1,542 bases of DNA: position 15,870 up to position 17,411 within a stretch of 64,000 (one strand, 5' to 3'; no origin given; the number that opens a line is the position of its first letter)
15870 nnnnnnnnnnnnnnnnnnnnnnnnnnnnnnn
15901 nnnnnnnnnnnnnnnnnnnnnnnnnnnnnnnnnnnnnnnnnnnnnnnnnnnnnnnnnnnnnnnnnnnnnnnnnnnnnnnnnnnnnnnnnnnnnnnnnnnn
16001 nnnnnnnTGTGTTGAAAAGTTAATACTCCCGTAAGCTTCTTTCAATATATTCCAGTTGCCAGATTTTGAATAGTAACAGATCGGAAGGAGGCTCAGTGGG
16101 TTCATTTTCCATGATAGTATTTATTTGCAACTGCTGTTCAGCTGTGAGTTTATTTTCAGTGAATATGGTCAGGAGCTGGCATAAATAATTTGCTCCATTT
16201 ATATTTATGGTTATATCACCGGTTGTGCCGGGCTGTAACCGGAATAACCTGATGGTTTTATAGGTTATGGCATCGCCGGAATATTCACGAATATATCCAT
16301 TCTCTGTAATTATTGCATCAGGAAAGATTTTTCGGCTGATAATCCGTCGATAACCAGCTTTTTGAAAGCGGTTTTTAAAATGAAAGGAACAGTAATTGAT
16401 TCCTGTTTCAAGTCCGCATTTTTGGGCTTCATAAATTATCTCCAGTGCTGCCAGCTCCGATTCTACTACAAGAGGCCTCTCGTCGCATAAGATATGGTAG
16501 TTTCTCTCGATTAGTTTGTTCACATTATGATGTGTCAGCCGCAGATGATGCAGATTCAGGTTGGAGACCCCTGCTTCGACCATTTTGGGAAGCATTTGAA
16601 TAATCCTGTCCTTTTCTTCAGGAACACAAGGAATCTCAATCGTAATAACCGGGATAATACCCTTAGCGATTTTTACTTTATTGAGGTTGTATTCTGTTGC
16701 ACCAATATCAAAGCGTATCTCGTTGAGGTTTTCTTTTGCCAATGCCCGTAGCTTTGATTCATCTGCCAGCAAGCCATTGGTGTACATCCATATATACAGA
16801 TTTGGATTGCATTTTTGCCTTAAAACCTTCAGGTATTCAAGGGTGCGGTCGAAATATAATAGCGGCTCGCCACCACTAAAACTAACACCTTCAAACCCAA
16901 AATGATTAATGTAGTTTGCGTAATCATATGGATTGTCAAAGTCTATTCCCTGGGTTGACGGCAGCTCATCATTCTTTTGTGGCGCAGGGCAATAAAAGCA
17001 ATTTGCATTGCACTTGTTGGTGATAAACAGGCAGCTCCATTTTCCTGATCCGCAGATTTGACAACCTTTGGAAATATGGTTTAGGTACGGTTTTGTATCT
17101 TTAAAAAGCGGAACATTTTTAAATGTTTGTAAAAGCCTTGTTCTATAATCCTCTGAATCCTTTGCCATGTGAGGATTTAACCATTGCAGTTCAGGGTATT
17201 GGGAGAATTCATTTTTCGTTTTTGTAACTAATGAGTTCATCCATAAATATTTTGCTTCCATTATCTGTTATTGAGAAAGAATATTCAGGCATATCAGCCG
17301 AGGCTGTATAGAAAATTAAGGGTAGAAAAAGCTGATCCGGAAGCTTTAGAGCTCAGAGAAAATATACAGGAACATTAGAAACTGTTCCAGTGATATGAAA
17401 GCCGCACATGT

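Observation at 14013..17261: Radical SAM enzyme abutting a GNAT + RimK-type ATP-grasp fusion: an amidoligase pathway I cannot name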

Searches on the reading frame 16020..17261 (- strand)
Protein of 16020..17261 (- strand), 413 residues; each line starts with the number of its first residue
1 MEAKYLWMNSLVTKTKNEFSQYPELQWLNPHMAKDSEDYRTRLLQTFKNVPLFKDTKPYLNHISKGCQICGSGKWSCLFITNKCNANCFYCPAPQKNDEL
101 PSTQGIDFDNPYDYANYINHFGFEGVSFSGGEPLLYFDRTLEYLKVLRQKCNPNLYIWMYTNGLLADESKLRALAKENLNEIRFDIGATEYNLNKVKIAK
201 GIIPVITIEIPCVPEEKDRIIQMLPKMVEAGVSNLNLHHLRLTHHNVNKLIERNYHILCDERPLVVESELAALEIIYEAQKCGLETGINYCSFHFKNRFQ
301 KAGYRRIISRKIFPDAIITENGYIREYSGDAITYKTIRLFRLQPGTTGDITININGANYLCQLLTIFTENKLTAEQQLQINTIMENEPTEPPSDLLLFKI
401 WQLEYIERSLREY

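Call 3: search_protein_families(library=pfam, proteins=[window:16020-17261:-], max_evalue=0.01)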
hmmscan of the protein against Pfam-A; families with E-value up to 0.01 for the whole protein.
window:16020-17261:- (413 aa): 3 families
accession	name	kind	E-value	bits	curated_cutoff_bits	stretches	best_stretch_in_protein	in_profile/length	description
PF04055.27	Radical_SAM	-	1.7e-14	54.8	29.5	1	80-188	3-111/166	Radical SAM superfamily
PF13353.11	Fer4_12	-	1.2e-08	35.8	22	1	71-169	3-98/137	4Fe-4S single cluster domain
PF24737.1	DUF7688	-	0.0076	16.5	27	0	109-138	33-61/71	Domain of unknown function (DUF7688)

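Call 4: search_protein_families(library=ncbifam, proteins=[window:16020-17261:-], max_evalue=0.01)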
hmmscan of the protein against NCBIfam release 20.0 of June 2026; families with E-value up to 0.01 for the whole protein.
window:16020-17261:- (413 aa): 42 families (the best 25 are shown)
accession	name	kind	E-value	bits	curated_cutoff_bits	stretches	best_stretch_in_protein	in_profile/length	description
TIGR03977.1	rSAM_pair_HxsC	equivalog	6.3e-12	45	267.9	1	77-186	28-132/292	His-Xaa-Ser system radical SAM maturase HxsC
TIGR02666.1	moaA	equivalog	1e-09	37.9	284.05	1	80-182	16-118/336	GTP 3',8-cyclase MoaA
NF038283.1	viperin_w_prok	equivalog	1.6e-08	34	180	1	78-176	6-105/281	viperin family antiviral radical SAM protein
NF001199.0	PRK00164.2-1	equivalog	2.4e-08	33.5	231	1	79-182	17-114/308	GTP 3',8-cyclase MoaA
TIGR02668.1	moaA_archaeal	equivalog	2.6e-08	33.2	325.25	1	79-181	15-111/303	GTP 3',8-cyclase MoaA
TIGR04317.1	W_rSAM_matur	equivalog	5.3e-08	32.4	380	1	80-249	10-173/349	tungsten cofactor oxidoreductase radical SAM maturase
NF050035.1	rSAM_WgK_link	exception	1.6e-06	27.4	650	1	79-197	14-127/367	radical SAM/SPASM peptide maturase WgkB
TIGR02109.1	PQQ_syn_pqqE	equivalog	1.8e-06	27.2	381.35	1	79-194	12-121/358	pyrroloquinoline quinone biosynthesis protein PqqE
TIGR02495.1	NrdG2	equivalog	2.2e-06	27.1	131.15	1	73-193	15-128/193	anaerobic ribonucleoside-triphosphate reductase activating protein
NF041707.1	rSAM_YhhB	equivalog_domain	9.2e-06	24.8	445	1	80-179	8-116/369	cyclophane-forming radical SAM/SPASM peptide maturase YhhB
TIGR04064.1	rSAM_nif11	equivalog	1.4e-05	24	518.7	1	77-182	81-192/459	nif11-like peptide radical SAM maturase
TIGR02493.1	PFLA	equivalog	2.4e-05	23.8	231.75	1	71-166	13-106/235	pyruvate formate-lyase-activating protein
TIGR04251.1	SCM_rSAM_ScmF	equivalog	2.9e-05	23.6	400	1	78-178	8-105/353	SynChlorMet cassette radical SAM/SPASM protein ScmF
TIGR02491.1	NrdG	equivalog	3.2e-05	23.9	126.1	1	68-170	10-111/154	anaerobic ribonucleoside-triphosphate reductase activating protein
TIGR03974.1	rSAM_six_Cys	equivalog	3.5e-05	22.9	425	1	72-180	95-209/451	thioether cross-link-forming SCIFF peptide maturase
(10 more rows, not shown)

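Call 5: search_protein_families(library=padloc, proteins=[window:16020-17261:-], max_evalue=0.01)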
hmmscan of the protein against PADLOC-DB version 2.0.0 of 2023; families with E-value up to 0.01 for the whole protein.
window:16020-17261:- (413 aa): 2 families
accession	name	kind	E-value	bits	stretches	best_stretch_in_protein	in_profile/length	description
PDLC02903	pVip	-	2.8e-11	41.4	1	77-186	3-100/257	Viperins not associated with kinases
PDLC02904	pVip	-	4.9e-06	24.3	1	79-192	8-113/262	Viperins associated with kinases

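Call 9: find_homologous_proteins(query=window:16020-17261:-, max_evalue=0.00001)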
Query window:16020-17261:- (413 aa): 1825 proteins with E <= 0.00001 among 5035 candidates; the best 120 are listed.
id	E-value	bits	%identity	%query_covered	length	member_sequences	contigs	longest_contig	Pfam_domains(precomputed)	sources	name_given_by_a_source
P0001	1.6e-285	964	100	100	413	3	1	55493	PF04055.28,PF13353.12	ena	-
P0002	2.8e-206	703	72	100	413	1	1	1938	PF04055.28,PF13353.12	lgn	-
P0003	7.6e-205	699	73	100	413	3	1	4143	PF04055.28,PF13353.12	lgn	-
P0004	1.0e-200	685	69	100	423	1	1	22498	PF04055.28,PF13353.12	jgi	jgi:pyruvate formate-lyase activating enzyme-like uncharacterized protein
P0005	1.3e-200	685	70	100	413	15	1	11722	PF04055.28,PF13353.12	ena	-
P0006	8.1e-200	682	70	100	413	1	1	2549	PF04055.28,PF13353.12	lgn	-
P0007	3.6e-199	680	68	100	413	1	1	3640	PF04055.28,PF13353.12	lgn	-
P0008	1.5e-196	671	70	100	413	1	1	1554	PF04055.28,PF13353.12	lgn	-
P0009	3.9e-196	670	68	100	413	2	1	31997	PF04055.28,PF13353.12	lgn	-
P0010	9.5e-196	669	70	100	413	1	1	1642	PF04055.28,PF13353.12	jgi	-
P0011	3.2e-193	660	68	100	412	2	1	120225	PF04055.28,PF13353.12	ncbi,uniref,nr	ncbi:radical SAM protein [Plebeiibacterium marinum]|uniref:Radical SAM protein n=1 Tax=Plebeiibacter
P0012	3.6e-193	660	67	100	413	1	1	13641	PF04055.28,PF13353.12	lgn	-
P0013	6.2e-193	659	69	99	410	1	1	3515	PF04055.28,PF13353.12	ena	-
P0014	7.3e-187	639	66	100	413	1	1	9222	PF04055.28,PF13353.12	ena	-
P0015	1.5e-186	638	66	100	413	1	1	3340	PF04055.28,PF13353.12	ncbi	-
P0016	2.8e-186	637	67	98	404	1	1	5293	PF04055.28,PF13353.12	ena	-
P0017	1.1e-185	635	67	98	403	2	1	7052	PF04055.28,PF13353.12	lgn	-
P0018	1.7e-178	612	62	100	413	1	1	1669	PF04055.28,PF13353.12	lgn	-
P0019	7.5e-178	610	62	100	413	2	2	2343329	PF04055.28,PF13353.12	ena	-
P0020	2.3e-177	608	62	100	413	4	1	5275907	PF04055.28,PF13353.12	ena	-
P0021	2.4e-175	601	63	100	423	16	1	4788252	PF04055.28,PF13353.12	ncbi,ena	-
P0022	2.4e-175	601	62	100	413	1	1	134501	PF04055.28,PF13353.12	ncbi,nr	ncbi:MAG: radical SAM protein [Bacteroidales bacterium]|nr:radical SAM protein [Bacteroidales bacter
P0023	6.3e-175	600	63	100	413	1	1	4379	PF04055.28,PF13353.12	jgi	jgi:pyruvate formate-lyase activating enzyme-like uncharacterized protein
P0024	1.0e-172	593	62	100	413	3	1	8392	PF04055.28,PF13353.12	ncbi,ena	-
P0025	6.2e-171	587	61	100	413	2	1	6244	PF04055.28,PF13353.12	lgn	-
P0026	1.1e-170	586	60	100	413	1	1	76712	PF04055.28,PF13353.12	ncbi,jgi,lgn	-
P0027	1.2e-170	586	61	100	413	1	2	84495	PF04055.28,PF13353.12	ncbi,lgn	-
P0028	3.1e-169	581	61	100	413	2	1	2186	PF04055.28,PF13353.12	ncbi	-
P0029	1.8e-168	579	59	100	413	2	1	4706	PF04055.28,PF13353.12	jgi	jgi:hypothetical protein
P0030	1.8e-168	579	60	100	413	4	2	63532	PF04055.28,PF13353.12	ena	-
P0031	2.7e-167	575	60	99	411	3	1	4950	PF04055.28,PF13353.12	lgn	-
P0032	6.0e-165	567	60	100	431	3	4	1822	PF04055.28,PF13353.12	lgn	-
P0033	2.4e-164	565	58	100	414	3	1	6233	PF04055.28,PF13353.12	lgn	-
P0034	2.5e-164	565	61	100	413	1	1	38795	PF04055.28,PF13353.12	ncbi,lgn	-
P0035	2.9e-164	565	58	100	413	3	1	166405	PF04055.28,PF13353.12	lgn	-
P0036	4.6e-164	564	59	100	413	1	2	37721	PF04055.28,PF13353.12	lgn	-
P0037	8.6e-164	563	60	100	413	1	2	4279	PF04055.28,PF13353.12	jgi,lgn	-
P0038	1.3e-162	559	58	100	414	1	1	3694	PF04055.28,PF13353.12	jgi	-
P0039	1.4e-162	559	59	100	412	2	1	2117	PF04055.28,PF13353.12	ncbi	-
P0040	3.7e-162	558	58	100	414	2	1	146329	PF04055.28,PF13353.12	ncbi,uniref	ncbi:radical SAM protein [Carboxylicivirga taeanensis]|uniref:radical SAM protein n=1 Tax=Carboxylic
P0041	5.4e-162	557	58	100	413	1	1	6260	PF04055.28,PF13353.12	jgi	jgi:pyruvate formate-lyase activating enzyme-like uncharacterized protein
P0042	2.4e-160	552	57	99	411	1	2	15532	PF04055.28,PF13353.12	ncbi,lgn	-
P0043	4.3e-160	551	58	100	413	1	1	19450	PF04055.28,PF13353.12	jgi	jgi:pyruvate formate-lyase activating enzyme-like uncharacterized protein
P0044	6.2e-160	551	60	100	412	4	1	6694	PF04055.28,PF13353.12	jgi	-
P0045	7.5e-160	550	58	100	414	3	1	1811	PF04055.28,PF13353.12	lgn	-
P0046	9.6e-160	550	59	100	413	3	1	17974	PF04055.28,PF13353.12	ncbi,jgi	jgi:pyruvate formate-lyase activating enzyme-like uncharacterized protein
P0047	1.6e-159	549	58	100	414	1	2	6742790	PF04055.28,PF13353.12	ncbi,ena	-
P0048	1.9e-159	549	59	100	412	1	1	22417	PF04055.28,PF13353.12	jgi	jgi:pyruvate formate-lyase activating enzyme-like uncharacterized protein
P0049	5.3e-159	548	57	100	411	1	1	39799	PF04055.28,PF13353.12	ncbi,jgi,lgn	-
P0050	7.1e-159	547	57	100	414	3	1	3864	PF04055.28,PF13353.12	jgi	jgi:hypothetical protein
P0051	7.9e-159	547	58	100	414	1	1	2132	PF04055.28,PF13353.12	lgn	-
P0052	1.8e-158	546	58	100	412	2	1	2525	PF04055.28,PF13353.12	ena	-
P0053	7.3e-158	544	58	100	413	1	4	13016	PF04055.28,PF13353.12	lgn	-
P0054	1.4e-157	543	58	100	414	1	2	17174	PF04055.28,PF13353.12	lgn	-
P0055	2.7e-157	542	56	100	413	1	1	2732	PF04055.28,PF13353.12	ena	-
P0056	3.8e-157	541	59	100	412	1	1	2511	PF04055.28,PF13353.12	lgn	-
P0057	5.2e-157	541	58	100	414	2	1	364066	PF04055.28,PF13353.12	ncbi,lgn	-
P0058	1.0e-155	537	57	100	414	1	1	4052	PF04055.28,PF13353.12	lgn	-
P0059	1.4e-155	536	56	100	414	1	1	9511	PF04055.28,PF13353.12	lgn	-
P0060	1.9e-155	536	58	100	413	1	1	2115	PF04055.28,PF13353.12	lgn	-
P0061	2.1e-155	536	57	100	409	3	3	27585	PF04055.28,PF13353.12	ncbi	-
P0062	3.6e-155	535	56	100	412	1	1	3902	PF04055.28,PF13353.12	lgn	-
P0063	1.7e-154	533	56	100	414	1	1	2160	PF04055.28,PF13353.12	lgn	-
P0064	1.9e-154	533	56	100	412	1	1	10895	PF04055.28,PF13353.12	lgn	-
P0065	6.1e-154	531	56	100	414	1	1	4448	PF04055.28,PF13353.12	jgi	-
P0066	2.5e-153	529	55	100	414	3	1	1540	PF04055.28,PF13353.12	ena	-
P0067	2.5e-153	529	55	100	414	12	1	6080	PF04055.28,PF13353.12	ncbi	ncbi:MAG: radical SAM protein [Draconibacterium sp.]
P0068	2.6e-153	529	54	100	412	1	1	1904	PF04055.28,PF13353.12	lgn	-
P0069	3.0e-153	529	56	100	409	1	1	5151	PF04055.28,PF13353.12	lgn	-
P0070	3.1e-153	529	55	100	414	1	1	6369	PF04055.28,PF13353.12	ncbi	-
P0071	5.1e-153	528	57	100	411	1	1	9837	PF04055.28,PF13353.12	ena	-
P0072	1.1e-151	524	55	100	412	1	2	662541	PF04055.28,PF13353.12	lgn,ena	-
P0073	1.3e-151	523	56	100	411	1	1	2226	PF04055.28,PF13353.12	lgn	-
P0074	1.8e-151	523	54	100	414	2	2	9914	PF04055.28,PF13353.12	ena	-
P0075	8.9e-151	520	55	99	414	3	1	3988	PF04055.28,PF13353.12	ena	-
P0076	1.0e-150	520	56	100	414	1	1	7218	PF04055.28,PF13353.12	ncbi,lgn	-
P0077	1.2e-150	520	54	100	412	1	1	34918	PF04055.28,PF13353.12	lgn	-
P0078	3.4e-150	519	54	100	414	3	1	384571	PF04055.28,PF13353.12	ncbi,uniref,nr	ncbi:radical SAM protein [Maribellus sediminis]|uniref:radical SAM protein n=1 Tax=Maribellus sedimi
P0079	4.4e-150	518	55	99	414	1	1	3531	PF04055.28,PF13353.12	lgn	-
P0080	5.6e-150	518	54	100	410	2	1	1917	PF04055.28,PF13353.12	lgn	-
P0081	6.1e-150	518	54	100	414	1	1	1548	PF04055.28,PF13353.12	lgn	-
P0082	6.8e-150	518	56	100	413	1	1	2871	PF04055.28,PF13353.12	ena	-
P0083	7.0e-150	518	55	100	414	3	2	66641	PF04055.28,PF13353.12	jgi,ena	-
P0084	9.3e-150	517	56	100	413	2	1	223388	PF04055.28,PF13353.12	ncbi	-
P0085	1.4e-149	517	55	100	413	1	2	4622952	PF04055.28,PF13353.12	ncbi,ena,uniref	ncbi:radical SAM protein [uncultured Draconibacterium sp.]|uniref:radical SAM protein n=1 Tax=uncult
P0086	2.1e-149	516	53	100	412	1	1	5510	PF04055.28,PF13353.12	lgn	-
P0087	2.6e-149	516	58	94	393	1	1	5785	PF04055.28,PF13353.12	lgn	-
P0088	2.6e-149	516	54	100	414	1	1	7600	PF04055.28,PF13353.12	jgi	-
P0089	3.8e-149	515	55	100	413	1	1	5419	PF04055.28,PF13353.12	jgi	jgi:pyruvate formate-lyase activating enzyme-like uncharacterized protein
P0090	1.5e-148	513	53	100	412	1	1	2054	PF04055.28,PF13353.12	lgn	-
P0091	1.6e-148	513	54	100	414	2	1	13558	PF04055.28,PF13353.12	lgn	-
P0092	1.7e-148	513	55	100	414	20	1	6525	PF04055.28,PF13353.12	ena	-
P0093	2.6e-148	512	54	100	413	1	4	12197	PF04055.28,PF13353.12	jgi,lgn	jgi:hypothetical protein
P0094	3.3e-148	512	54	100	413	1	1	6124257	PF04055.28,PF13353.12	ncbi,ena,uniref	ncbi:radical SAM protein [uncultured Draconibacterium sp.]|uniref:radical SAM protein n=1 Tax=uncult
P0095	4.0e-148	512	55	100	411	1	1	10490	PF04055.28,PF13353.12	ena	-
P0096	4.4e-148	512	54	100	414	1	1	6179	PF04055.28,PF13353.12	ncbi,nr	ncbi:MAG TPA: radical SAM protein [Draconibacterium sp.]|nr:radical SAM protein [Draconibacterium sp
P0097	5.8e-148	511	54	100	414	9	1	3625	PF04055.28,PF13353.12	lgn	-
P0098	7.1e-148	511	52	99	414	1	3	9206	PF04055.28,PF13353.12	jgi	jgi:pyruvate formate-lyase activating enzyme-like uncharacterized protein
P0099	8.0e-148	511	55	100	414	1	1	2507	PF04055.28,PF13353.12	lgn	-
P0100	1.0e-147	510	54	100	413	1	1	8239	PF04055.28,PF13353.12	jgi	-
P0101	1.1e-147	510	55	100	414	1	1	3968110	PF04055.28,PF13353.12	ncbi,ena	-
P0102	1.4e-147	510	53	99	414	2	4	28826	PF04055.28,PF13353.12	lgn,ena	-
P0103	1.5e-147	510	54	100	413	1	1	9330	PF04055.28,PF13353.12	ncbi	-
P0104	2.8e-147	509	54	99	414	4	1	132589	PF04055.28,PF13353.12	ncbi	-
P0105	3.0e-147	509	53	100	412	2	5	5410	PF04055.28,PF13353.12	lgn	-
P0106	3.6e-147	509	52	99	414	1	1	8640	PF04055.28,PF13353.12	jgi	jgi:pyruvate formate-lyase activating enzyme-like uncharacterized protein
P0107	3.7e-147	509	54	100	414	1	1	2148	PF04055.28,PF13353.12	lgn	-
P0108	5.0e-147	508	55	100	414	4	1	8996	PF04055.28,PF13353.12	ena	-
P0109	6.1e-147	508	54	100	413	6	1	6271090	PF04055.28,PF13353.12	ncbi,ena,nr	nr:radical SAM protein [uncultured Carboxylicivirga sp.]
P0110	6.3e-147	508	54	100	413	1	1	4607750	PF04055.28,PF13353.12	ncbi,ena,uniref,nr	ncbi:radical SAM protein [uncultured Draconibacterium sp.]|uniref:radical SAM protein n=1 Tax=uncult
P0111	1.0e-146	507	54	100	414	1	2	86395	PF04055.28,PF13353.12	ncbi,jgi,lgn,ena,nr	ncbi:MAG TPA: radical SAM protein [Draconibacterium sp.]|nr:radical SAM protein [Draconibacterium sp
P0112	1.1e-146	507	54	100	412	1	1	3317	PF04055.28,PF13353.12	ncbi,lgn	ncbi:MAG: radical SAM protein [Bacteroidota bacterium]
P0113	1.8e-146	506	54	100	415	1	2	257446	PF04055.28,PF13353.12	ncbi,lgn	ncbi:MAG: radical SAM protein [Marinifilaceae bacterium]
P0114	1.9e-146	506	54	100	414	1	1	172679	PF04055.28,PF13353.12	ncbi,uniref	uniref:radical SAM protein n=1 Tax=uncultured Draconibacterium sp. TaxID=1573823 RepID=UPI003217512E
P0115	1.9e-146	506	54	100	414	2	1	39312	PF04055.28,PF13353.12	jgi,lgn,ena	-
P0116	2.2e-146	506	52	99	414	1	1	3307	PF04055.28,PF13353.12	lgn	-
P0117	2.2e-146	506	55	99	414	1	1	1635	PF04055.28,PF13353.12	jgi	-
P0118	2.6e-146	506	57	97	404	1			PF04055.28,PF13353.12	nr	nr:radical SAM protein [uncultured Carboxylicivirga sp.]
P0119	2.9e-146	506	52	99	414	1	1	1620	PF04055.28,PF13353.12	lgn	-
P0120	3.1e-146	506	53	100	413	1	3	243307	PF04055.28,PF13353.12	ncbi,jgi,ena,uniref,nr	ncbi:radical SAM protein [uncultured Draconibacterium sp.]|uniref:radical SAM protein n=1 Tax=uncult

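Call 13: find_related_loci(query=A1, collection=genome_contigs, flank=10000)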
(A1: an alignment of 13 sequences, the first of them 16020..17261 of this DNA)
Query A1 (413 aa) in genome_contigs; peptide patterns used: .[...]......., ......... (x = any residue, [..] = any of these).
567 stretches matched a pattern; 295 encode a relative of the query (tblastn E <= 1e-3); the best 80 are kept; 80 distinct loci.
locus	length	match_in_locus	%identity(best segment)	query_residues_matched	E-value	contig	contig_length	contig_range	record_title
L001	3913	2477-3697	71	1-407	0e+0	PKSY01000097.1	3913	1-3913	MAG: Marinilabiliales bacterium isolate BM520 sc_11780, whole genome shotgun sequence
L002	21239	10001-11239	67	1-413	0e+0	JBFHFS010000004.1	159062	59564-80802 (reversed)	MAG: Marinilabiliaceae bacterium isolate Mix_sand07.2021.05.G.133 k141_277467_length_159062_cov_81.1722, whole genome sh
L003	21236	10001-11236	62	1-412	2e-180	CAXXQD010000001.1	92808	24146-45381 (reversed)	MAG: Prolixibacteraceae bacterium isolate 5b6f4372-8ccf-4fc9-b908-1564e6a62e2b genome assembly, contig: contig_1, whole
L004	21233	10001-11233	62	1-411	2e-180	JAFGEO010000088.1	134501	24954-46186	MAG: Bacteroidales bacterium isolate Zod_Metabat.1236 k87_5790698, whole genome shotgun sequence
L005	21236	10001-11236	61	1-412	4e-178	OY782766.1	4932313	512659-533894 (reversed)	MAG: Prolixibacteraceae bacterium isolate 5a39d30b-952b-42cf-b5cf-364178b4285b genome assembly, chromosome: 1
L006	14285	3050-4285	62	1-412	6e-178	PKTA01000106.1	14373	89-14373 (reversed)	MAG: Marinilabiliales bacterium isolate BM524 sc_2504, whole genome shotgun sequence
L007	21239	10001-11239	60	1-413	2e-175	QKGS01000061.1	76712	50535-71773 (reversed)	MAG: Bacteroidetes bacterium isolate SZUA-534 scaffold_581, whole genome shotgun sequence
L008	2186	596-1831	61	1-412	0e+0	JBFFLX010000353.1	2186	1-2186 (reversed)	MAG: Bacteroidales bacterium isolate Mix_mud18.2022.04.30 k141_305833_length_2186_cov_15.0000, whole genome shotgun sequ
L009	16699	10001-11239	62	1-413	2e-173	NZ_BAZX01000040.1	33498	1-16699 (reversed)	Marinifilum fragile JCM 15579, whole genome shotgun sequence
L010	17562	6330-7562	57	1-413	1e-165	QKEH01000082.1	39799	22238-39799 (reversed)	MAG: Bacteroidetes bacterium isolate SZUA-471 scaffold_5733, whole genome shotgun sequence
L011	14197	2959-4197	59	1-413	4e-164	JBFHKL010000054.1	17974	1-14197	MAG: Saccharicrinis sp. isolate Mix_sand07.2021.05.G.87 k141_1763783_length_17974_cov_14.8176, whole genome shotgun sequ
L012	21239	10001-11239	57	1-413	1e-163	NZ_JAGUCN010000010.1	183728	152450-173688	Carboxylicivirga mesophila strain JCM 18290 scaffold_10_length=183729, whole genome shotgun sequence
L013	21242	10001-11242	58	1-413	1e-163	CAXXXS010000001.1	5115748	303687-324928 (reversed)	MAG: Bacteroidales bacterium isolate cfd47556-b600-40b4-9185-b1262979a081 genome assembly, contig: contig_1, whole genom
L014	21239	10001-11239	56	1-413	7e-163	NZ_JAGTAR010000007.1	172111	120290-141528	Carboxylicivirga sediminis strain JR1 scaffold_7_length=172112, whole genome shotgun sequence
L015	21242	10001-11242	58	1-413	3e-162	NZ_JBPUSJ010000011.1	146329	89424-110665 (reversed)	Carboxylicivirga taeanensis strain MEBiC 08903 c_000000000011, whole genome shotgun sequence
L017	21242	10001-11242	57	1-413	3e-160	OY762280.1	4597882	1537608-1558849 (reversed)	MAG: Bacteroidales bacterium isolate 20329f36-1aa7-4b1c-baf8-c582a14de254 genome assembly, chromosome: 1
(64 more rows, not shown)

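Call 21: search_solved_structures(query=window:16020-17261:-, max_evalue=0.01)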
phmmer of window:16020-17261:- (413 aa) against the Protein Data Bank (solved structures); distinct sequences matched with E-value up to 0.01: 4.
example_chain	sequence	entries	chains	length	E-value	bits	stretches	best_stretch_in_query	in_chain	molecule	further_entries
5wgg_A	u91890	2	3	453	2.4e-06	29.8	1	38-188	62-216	Radical SAM domain protein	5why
2fb2_A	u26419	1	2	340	0.0014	20.8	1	77-169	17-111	Molybdenum cofactor biosynthesis protein A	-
1tv7_A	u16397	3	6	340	0.0021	20.1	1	78-169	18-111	Molybdenum cofactor biosynthesis protein A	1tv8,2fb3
9dfn_A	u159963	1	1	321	0.0047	19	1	78-201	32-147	Radical SAM core domain-containing protein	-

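Call 32: predict_structure(alignment_id=A2)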
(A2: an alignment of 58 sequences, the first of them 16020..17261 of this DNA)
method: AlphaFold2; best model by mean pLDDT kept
length: 413 residues; sequences in the alignment: 58
mean_pLDDT: 92.3   pTM: 0.90
mean pLDDT of the five models: 92.3, 91.8, 91.6, 91.6, 90.6
residues with pLDDT >= 90: 314; 70-90: 86; 50-70: 13; < 50: 0
segments of 3 or more residues with pLDDT < 50: none
pLDDT, mean of each block of 10 residues (from residue 1): 85 93 92 87 79 81 94 95 88 90 92 97 95 97 99 98 97 99 94 97 97 94 97 95 93 93 92 94 92 87 95 96 97 95 72 86 95 97 92 94 87 65
secondary structure, 60 per line:
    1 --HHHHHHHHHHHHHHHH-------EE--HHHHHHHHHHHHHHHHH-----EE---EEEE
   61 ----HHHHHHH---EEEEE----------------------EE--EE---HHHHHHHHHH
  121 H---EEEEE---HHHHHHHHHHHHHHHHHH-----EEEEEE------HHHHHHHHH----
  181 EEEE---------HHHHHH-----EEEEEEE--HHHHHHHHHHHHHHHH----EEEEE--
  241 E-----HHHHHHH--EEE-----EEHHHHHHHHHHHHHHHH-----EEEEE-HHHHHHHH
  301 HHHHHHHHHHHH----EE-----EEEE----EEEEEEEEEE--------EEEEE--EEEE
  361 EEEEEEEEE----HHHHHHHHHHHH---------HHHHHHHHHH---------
elements in order: H3-18 H30-46 E57-60 H65-71 E75-79 H111-121 E125-129 H133-150 E156-161 H168-176 E181-184 H194-199 E205-211 H214-229 E234-238 H247-253 E256-258 H266-281 E287-291 H293-312 E324-327 E332-341 E350-354 E357-369 H374-385 H395-404

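Call 34: search_protein_representatives(alignment_id=A2)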
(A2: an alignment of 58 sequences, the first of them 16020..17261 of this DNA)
Query: 58 sequences, 413 profile positions. Proteins with E-value up to 0.001 (for the whole library): 3055; up to 1e-10: 1128; up to 1e-30: 504. The best 150 are listed.
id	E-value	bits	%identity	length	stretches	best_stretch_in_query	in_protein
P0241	6.6e-201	684.1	-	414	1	1-413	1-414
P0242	1.5e-148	511.7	-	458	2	2-327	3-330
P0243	1.2e-143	495.5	-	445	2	1-327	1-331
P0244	1.2e-142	492.2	-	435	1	1-413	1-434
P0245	2.1e-141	488.2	-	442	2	1-329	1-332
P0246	5.4e-139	480.2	-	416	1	1-413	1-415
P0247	8.3e-137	473.0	-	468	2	1-367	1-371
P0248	1.2e-136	472.4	-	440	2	1-327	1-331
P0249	3.0e-134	464.6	-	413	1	1-398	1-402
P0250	2.9e-132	458.1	-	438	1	1-413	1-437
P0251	8.8e-130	449.9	-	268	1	1-268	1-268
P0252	4.7e-129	447.5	-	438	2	2-327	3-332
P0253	1.1e-118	413.3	-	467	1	13-330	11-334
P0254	2.0e-116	405.9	-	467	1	1-336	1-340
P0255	4.4e-116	404.7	-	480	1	9-327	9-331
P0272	9.0e-110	383.9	-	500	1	11-329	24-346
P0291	3.3e-100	352.5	-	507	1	23-327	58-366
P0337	3.2e-87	309.7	-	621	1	26-326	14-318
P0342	1.7e-86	307.3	-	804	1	56-331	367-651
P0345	4.6e-86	305.9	-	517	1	8-327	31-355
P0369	1.9e-83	297.2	-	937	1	32-303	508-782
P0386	2.6e-81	290.2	-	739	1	38-348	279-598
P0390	4.6e-81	289.4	-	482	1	22-328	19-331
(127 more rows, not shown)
